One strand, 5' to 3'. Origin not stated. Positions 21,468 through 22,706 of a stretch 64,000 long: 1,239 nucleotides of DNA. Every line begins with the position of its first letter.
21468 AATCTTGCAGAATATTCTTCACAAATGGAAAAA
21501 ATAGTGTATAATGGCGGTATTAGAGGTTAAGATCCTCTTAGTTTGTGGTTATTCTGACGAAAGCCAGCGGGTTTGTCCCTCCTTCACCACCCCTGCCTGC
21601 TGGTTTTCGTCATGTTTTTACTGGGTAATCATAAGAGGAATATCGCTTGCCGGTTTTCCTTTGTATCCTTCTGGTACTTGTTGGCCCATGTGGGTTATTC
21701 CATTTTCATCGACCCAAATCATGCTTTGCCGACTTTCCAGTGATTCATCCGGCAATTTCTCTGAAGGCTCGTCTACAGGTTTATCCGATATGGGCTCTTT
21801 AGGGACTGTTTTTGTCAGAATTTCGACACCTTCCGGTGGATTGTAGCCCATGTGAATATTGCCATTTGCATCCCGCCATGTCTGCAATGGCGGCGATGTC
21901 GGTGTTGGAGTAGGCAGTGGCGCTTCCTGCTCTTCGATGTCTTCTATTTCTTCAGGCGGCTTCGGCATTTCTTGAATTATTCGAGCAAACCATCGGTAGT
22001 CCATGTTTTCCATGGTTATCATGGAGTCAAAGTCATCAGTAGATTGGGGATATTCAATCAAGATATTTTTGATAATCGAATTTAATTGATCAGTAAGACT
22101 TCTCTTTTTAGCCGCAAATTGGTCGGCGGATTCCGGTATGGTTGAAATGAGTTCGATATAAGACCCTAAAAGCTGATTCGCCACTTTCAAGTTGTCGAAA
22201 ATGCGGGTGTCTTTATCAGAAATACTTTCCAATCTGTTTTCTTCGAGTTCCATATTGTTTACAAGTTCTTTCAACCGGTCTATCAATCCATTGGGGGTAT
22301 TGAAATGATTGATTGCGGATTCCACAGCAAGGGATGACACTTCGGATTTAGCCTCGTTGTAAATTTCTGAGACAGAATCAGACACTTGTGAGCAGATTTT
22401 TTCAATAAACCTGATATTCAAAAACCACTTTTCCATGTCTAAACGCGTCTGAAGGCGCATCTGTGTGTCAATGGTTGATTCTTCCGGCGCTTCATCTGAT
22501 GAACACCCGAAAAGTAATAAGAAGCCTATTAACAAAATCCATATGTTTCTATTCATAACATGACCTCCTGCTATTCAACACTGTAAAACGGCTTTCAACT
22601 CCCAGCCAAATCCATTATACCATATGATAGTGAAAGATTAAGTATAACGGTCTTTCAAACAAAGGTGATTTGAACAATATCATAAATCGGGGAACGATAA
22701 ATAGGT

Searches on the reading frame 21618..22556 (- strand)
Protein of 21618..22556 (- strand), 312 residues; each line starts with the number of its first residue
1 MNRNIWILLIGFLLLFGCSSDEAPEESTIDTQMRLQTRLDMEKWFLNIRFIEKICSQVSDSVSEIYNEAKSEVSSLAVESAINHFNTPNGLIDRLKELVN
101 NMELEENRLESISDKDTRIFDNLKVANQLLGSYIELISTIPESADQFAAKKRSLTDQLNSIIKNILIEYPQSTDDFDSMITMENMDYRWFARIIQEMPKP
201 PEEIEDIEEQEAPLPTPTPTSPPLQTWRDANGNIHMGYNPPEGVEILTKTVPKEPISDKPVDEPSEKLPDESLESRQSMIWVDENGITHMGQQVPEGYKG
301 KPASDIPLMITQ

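Call 42: search_protein_families(library=pfam, proteins=[window:21618-22556:-], max_evalue=0.000001)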
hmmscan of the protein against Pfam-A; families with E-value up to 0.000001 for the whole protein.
window:21618-22556:- (312 aa): 0 families

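Call 66: search_protein_families(library=pfam, proteins=[window:21618-22556:-], max_evalue=0.0001)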
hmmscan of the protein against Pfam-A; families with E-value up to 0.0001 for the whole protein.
window:21618-22556:- (312 aa): 1 family
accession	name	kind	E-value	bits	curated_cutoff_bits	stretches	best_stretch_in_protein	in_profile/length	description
PF13511.11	DUF4124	-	4.9e-06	27.1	22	0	226-260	16-49/56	Domain of unknown function (DUF4124)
